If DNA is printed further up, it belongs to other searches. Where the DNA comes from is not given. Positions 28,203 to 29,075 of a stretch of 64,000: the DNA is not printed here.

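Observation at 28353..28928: Orphan phosphopantetheine carrier protein (PCP/ACP-like) ORF with a long N-terminal extension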

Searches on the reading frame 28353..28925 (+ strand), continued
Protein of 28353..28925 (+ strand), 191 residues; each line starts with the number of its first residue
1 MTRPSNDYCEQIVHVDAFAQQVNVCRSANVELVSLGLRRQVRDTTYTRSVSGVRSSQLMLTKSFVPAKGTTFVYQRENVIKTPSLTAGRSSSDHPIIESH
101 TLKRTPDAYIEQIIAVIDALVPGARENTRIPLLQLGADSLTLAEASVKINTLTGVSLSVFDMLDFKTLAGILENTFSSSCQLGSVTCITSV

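Call 39: search_protein_families(library=pfam, alignment_id=A2, max_evalue=0.01)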
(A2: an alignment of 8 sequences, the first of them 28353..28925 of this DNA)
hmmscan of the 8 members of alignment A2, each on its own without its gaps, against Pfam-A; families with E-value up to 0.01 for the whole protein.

A. member 1, window:28353-28925:+ (191 aa): 1 family
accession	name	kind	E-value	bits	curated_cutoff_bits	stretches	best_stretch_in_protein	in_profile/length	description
PF00550.31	PP-binding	-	2.6e-05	24.8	20.8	1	128-172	20-64/67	Phosphopantetheine attachment site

B. families by the number of members that match (of 8 scanned): 2 families
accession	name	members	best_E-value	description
PF00550.31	PP-binding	8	5.4e-11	Phosphopantetheine attachment site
PF23297.2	ACP_SdgA_C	1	0.0026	Highly reducing polyketide synthase sdgA, C-terminal ACP domain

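Call 43: search_protein_families(library=pfam, proteins=[P0066, P0073, P0076, P0075, P0069, P0074], max_evalue=0.00001)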
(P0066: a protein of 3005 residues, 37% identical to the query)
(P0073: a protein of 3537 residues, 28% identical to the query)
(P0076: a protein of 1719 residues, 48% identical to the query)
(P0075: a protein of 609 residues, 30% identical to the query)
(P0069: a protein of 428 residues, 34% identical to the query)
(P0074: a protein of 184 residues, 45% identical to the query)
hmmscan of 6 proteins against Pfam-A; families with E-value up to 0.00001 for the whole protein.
P0066 (3005 aa): 11 families
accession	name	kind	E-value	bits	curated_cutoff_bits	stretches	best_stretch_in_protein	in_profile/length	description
PF00092.34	VWA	-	0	1070.4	23.8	8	30-203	1-172/174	von Willebrand factor type A domain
PF13519.12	VWA_2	-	6.6e-120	393.8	27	7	31-141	1-106/107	von Willebrand factor type A domain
PF00008.33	EGF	-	2.4e-88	290.1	21.5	0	1418-1449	1-32/32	EGF-like domain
PF25024.1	EGF_TEN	-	1.2e-77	261.1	65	4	2053-2323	13-231/234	Teneurin EGF domain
PF07974.19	EGF_2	-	3.5e-54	181.2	22.1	0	1418-1450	1-32/32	EGF-like domain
PF05762.20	VWA_CoxE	-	2.4e-40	138.8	26.4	0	224-363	53-182/222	VWA domain containing CoxE-like protein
PF11897.13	DUF3417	-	1.8e-15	57.8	25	0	89-148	22-81/109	Protein of unknown function (DUF3417)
PF22227.1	DNA_pol3_gamma_R_C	-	6.3e-12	46.3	26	0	226-257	50-81/84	DNA polymerase III gamma subunit-related, C-terminal domain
PF14853.12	Fis1_TPR_C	-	7.7e-09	36.1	25.3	0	37-58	8-29/53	Fis1 C-terminal tetratricopeptide repeat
PF05985.16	EutC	-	8.2e-09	35.6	25.8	0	128-155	97-124/235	Ethanolamine ammonia-lyase light chain (EutC)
PF12661.13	hEGF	-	1.9e-06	28.5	29.3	0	1423-1445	1-22/22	Human growth factor-like EGF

P0073 (3537 aa): 6 families
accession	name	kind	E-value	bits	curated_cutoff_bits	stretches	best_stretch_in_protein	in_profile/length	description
PF00550.31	PP-binding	-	2.8e-92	303.4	20.8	8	2136-2200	2-67/67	Phosphopantetheine attachment site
PF00109.32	ketoacyl-synt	-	2.3e-88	296.5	20.8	2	688-909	19-249/252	Beta-ketoacyl synthase, N-terminal domain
PF08659.16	KR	-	1.8e-53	181.5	22.6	2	1675-1862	3-179/180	KR domain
PF02801.28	Ketoacyl-synt_C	-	4.8e-52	175.4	20.8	2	923-1017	4-100/119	Beta-ketoacyl synthase, C-terminal domain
PF23297.2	ACP_SdgA_C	-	5.6e-25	87.7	27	0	2125-2209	3-88/95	Highly reducing polyketide synthase sdgA, C-terminal ACP domain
PF21089.3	PKS_DH_N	-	4.9e-06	26.9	27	0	1140-1217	13-77/103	Polyketide synthase dehydratase domain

P0076 (1719 aa): 5 families
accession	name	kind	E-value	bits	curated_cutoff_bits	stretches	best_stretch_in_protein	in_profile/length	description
PF00202.27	Aminotran_3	-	1.8e-47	162.4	30.5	1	256-629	8-377/403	Aminotransferase class-III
PF00550.31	PP-binding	-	2.2e-43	146.8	20.8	3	1651-1715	2-67/67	Phosphopantetheine attachment site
PF00296.26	Bac_luciferase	-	3e-41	142.2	27.9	1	686-974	20-313/314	Luciferase-like monooxygenase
PF23297.2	ACP_SdgA_C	-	3.1e-18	66.1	27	2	103-172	21-89/95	Highly reducing polyketide synthase sdgA, C-terminal ACP domain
PF00668.25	Condensation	-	1.4e-08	34.3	30.6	1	1068-1243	14-204/456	Condensation domain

P0075 (609 aa): 2 families
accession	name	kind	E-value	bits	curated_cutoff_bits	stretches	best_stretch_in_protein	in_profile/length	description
PF16073.10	SAT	-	1.6e-21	77.4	22.8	1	2-226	9-224/239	Starter unit:ACP transacylase in aflatoxin biosynthesis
PF00550.31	PP-binding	-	1.2e-18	67.6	20.8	2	407-468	4-67/67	Phosphopantetheine attachment site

P0069 (428 aa): 2 families
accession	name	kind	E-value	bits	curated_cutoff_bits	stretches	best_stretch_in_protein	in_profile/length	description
PF00550.31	PP-binding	-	2.5e-36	124.2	20.8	3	41-104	2-65/67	Phosphopantetheine attachment site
PF23297.2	ACP_SdgA_C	-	3e-18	66.1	27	0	192-257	15-80/95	Highly reducing polyketide synthase sdgA, C-terminal ACP domain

P0074 (184 aa): 2 families
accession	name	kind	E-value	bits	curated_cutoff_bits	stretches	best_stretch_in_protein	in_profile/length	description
PF00550.31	PP-binding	-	8.2e-23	80.9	20.8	2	34-100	2-67/67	Phosphopantetheine attachment site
PF23297.2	ACP_SdgA_C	-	3.3e-14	53.2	27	1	119-174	13-68/95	Highly reducing polyketide synthase sdgA, C-terminal ACP domain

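Call 44: predict_structure(alignment_id=A2)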
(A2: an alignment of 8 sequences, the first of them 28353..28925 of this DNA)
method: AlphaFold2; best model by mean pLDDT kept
length: 191 residues; sequences in the alignment: 8
mean_pLDDT: 53.8   pTM: 0.40
mean pLDDT of the five models: 53.8, 52.4, 51.4, 49.3, 46.9
residues with pLDDT >= 90: 5; 70-90: 62; 50-70: 9; < 50: 115
segments of 3 or more residues with pLDDT < 50: 1-103, 180-191
pLDDT, mean of each block of 10 residues (from residue 1): 38 37 35 32 32 30 33 32 36 38 59 89 89 88 86 77 83 71 37 38
secondary structure, 60 per line:
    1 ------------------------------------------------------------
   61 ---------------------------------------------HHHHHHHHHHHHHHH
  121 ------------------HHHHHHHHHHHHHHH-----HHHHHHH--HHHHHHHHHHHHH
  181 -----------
elements in order: H106-120 H139-153 H159-165 H168-180

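Call 47: fold_search(model_id=the predicted structure, library=pdb)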
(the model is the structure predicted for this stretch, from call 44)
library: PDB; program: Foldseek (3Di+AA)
matches with E <= 10: 326; with E <= 0.001: 0
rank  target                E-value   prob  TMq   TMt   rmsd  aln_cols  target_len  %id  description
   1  2liu_MODEL_1_A        1.4e-02  1.00  0.33  0.58  14.2       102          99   18  NMR structure of holo-ACPI domain from CurA module from Lyngbya majuscula (released 2011-12-14)
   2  1x3o                  1.5e-02  1.00  0.33  0.70   3.0        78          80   22  Crystal structure of the acyl carrier protein from thermus thermophilus HB8 (released 2006-05-16)
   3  8h6s_C                2.4e-02  1.00  0.32  0.60   4.4        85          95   20  Structure of acyltransferase VinK in complex with the loading acyl carrier protein of vicenistatin PKS (released 2022-12-21)
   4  9a82_MODEL_1_B        3.0e-02  1.00  0.34  0.79   2.2        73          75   16  Tomaymycin NRPS system: complex of the substrate-loaded peptidyl-carrier-protein domain from the A module (APC (released 2024-06-21)
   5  7b2b_MODEL_1_A        3.2e-02  1.00  0.35  0.61   2.4        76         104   16  Solution structure of a non-covalent extended docking domain complex of the Pax NRPS: PaxA T1-CDD/PaxB NDD (released 2021-06-16)
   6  8qpy_MODEL_1_A        3.3e-02  1.00  0.34  0.66   5.7        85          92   16  Solution NMR structure of the peptidyl carrier domain TomAPCP from the Tomaymycin non-ribosomal peptide synthe (released 2024-06-26)
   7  6vhy_C                3.5e-02  1.00  0.31  0.11   2.2        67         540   18  NpsA-ThdA, an artificially fused Adenylation-PCP di-domain NRPS from Klebsiella oxytoca (released 2020-06-24)
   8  6sm4_A                3.7e-02  1.00  0.34  0.77   2.3        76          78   18  AntF (apo): type II PKS acyl-carrier protein (released 2020-05-27)
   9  2mf4_MODEL_1_A        4.0e-02  1.00  0.35  0.74   2.4        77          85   18  1H, 13C, 15N chemical shift assignments of Streptomyces virginiae VirA acp5a (released 2014-06-04)
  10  7vrs_C                4.0e-02  1.00  0.33  0.69   3.0        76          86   17  The complex of Acyltransferase and Acyl Carrier Protein Domains from module 9 of Salinomycin Polyketide Synthase (released 2022-06-08)
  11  4hkg_A                4.4e-02  1.00  0.35  0.79   2.3        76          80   17  Crystal Structure of Free-Standing Peptidyl Carrier Protein from Uncharacterized Acinetobacter baumannii Secondary Met (released 2013-10-30)
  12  9mvz_G                4.4e-02  1.00  0.34  0.72   2.8        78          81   15  Tripartite complex of MmpL5-S5-AcpM from Mycolicibacterium smegmatis (released 2025-07-30)
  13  7s6b_E                4.7e-02  1.00  0.33  0.70   4.3        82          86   20  Crystal structure of modular polyketide synthase apo-Lsd14 from the Lasalocid biosynthesis pathway, trapped in the tra (released 2021-11-03)
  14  8g3i_B                5.0e-02  1.00  0.29  0.11   3.3        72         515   22  Non-ribosomal PCP-C didomain (thioether stabilised glycolic acid) acceptor bound state (released 2023-06-14)
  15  6lvu_A                5.0e-02  1.00  0.33  0.73   2.6        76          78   18  Crystal structure of apo acyl carrier protein from Thermotoga maritima (released 2020-04-22)
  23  4neo                  6.6e-02  1.00  0.34  0.74   2.4        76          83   18  Structure of BlmI, a type-II acyl-carrier-protein from Streptomyces verticillus involved in bleomycin biosynthesis (released 2014-01-29)
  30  6h0j_MODEL_1_A        7.4e-02  1.00  0.31  0.55   3.6        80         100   25  A1-type ACP domain from module 5 of MLSA1 (released 2019-03-06)
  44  6sm4_B                9.8e-02  1.00  0.34  0.77   2.3        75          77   19  AntF (apo): type II PKS acyl-carrier protein (released 2020-05-27)
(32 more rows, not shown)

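Call 48: find_homologous_proteins(query=L017:6356-8761:+, max_evalue=1e-50)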
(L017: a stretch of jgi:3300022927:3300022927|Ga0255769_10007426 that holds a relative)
Query L017:6356-8761:+ (802 aa): 2249 proteins with E <= 1e-50 among 8000 candidates; the best 120 are listed.
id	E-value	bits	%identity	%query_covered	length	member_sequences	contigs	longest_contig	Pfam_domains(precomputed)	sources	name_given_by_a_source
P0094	0.0e+0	1768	100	100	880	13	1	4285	PF05470.19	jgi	-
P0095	0.0e+0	1138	65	100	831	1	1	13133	PF05470.19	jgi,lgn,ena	-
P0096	1.2e-260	885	56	92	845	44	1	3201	PF05470.19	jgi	-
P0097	4.5e-260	883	54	97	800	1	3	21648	PF05470.19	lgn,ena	-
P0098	9.2e-259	879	53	98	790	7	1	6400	PF05470.19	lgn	-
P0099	1.3e-258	878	53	96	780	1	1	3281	PF05470.19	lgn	-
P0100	8.8e-253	859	53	98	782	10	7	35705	PF05470.19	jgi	-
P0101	2.1e-247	841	52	97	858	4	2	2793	PF05470.19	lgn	-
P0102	5.4e-237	807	51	98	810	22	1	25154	PF01399.34,PF05470.19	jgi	-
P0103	1.9e-187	643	43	90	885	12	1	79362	PF01399.34,PF05470.19,PF26569.1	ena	-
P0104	5.4e-177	608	41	88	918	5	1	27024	PF01399.34,PF05470.19,PF26569.1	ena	-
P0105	1.3e-172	594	45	73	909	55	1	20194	PF01399.34,PF05470.19,PF26569.1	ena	-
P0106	2.2e-172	593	40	88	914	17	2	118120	PF01399.34,PF05470.19,PF26569.1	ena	-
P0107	1.3e-170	587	42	91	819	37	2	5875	PF01399.34,PF05470.19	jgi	-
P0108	1.6e-167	577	40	89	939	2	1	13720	PF01399.34,PF05470.19,PF26569.1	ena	-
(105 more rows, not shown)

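Call 58: find_related_loci(query=A2, collection=viral_contigs, flank=5000)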
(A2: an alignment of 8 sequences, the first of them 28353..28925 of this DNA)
Query A2 (191 aa) in viral_contigs; peptide patterns used: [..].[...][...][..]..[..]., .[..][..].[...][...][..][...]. (x = any residue, [..] = any of these).
48 stretches matched a pattern, but none encodes a relative of the query by tblastn (E <= 1e-3).

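Call 59: find_related_loci(query=A2, collection=metagenome_contigs, flank=4000)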
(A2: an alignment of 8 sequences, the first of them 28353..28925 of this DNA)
Query A2 (191 aa) in metagenome_contigs; peptide patterns used: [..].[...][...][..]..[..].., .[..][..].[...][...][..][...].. (x = any residue, [..] = any of these).
77 stretches matched a pattern; 20 encode a relative of the query (tblastn E <= 1e-3); 20 distinct loci.
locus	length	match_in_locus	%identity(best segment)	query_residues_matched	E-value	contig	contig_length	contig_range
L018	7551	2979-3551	100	1-191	2e-128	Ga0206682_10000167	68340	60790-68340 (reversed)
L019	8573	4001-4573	99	1-191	2e-127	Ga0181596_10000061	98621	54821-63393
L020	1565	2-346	100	77-191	7e-77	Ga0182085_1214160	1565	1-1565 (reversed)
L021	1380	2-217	100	120-191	1e-43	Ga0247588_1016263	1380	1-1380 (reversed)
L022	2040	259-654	33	46-173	7e-14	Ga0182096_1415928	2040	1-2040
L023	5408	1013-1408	33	46-173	8e-14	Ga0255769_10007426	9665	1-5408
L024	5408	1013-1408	33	46-173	8e-14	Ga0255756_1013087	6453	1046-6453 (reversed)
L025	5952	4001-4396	33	46-173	8e-14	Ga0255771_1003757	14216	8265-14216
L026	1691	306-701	33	46-173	7e-14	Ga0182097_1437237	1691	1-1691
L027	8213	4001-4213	37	103-173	2e-12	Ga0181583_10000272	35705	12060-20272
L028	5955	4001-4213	37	103-173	2e-12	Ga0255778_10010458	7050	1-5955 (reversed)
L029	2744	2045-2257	37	103-173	2e-12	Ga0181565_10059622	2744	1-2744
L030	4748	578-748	46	117-173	3e-12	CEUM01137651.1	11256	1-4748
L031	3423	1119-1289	48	115-172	3e-10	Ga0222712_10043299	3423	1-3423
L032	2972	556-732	43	113-172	6e-10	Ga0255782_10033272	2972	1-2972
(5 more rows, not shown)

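Call 75: find_encoding_contigs(protein=P0086, flank=6000, max_places=6)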
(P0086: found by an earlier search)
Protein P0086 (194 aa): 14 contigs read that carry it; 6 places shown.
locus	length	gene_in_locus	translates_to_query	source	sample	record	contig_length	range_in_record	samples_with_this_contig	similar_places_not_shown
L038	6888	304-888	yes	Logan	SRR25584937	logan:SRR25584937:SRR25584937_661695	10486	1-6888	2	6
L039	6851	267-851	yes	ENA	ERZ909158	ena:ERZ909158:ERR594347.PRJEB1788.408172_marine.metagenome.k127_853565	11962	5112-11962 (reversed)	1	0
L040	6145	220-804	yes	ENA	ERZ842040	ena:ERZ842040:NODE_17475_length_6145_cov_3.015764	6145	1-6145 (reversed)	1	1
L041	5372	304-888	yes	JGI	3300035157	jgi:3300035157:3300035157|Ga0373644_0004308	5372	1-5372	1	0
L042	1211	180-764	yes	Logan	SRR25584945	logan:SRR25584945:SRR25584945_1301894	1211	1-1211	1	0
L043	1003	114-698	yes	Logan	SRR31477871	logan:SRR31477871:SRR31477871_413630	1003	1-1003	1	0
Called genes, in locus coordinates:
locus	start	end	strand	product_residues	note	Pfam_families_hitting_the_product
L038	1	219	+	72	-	?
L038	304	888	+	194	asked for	PF00550:PP-binding (weak)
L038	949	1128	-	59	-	-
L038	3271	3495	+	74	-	PF01602:Adaptin_N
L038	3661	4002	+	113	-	PF12717:Cnd1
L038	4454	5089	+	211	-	PF01602:Adaptin_N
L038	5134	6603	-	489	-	PF00579:tRNA-synt_1b, PF22421:SYY_C-terminal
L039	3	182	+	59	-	?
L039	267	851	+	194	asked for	PF00550:PP-binding (weak)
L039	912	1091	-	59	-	-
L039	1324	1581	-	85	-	-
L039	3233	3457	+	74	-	PF01602:Adaptin_N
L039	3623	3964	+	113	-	PF12717:Cnd1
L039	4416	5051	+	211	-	PF01602:Adaptin_N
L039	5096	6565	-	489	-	PF00579:tRNA-synt_1b, PF22421:SYY_C-terminal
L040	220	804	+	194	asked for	PF00550:PP-binding (weak)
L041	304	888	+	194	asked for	PF00550:PP-binding (weak)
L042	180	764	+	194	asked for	PF00550:PP-binding (weak)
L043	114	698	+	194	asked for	PF00550:PP-binding (weak)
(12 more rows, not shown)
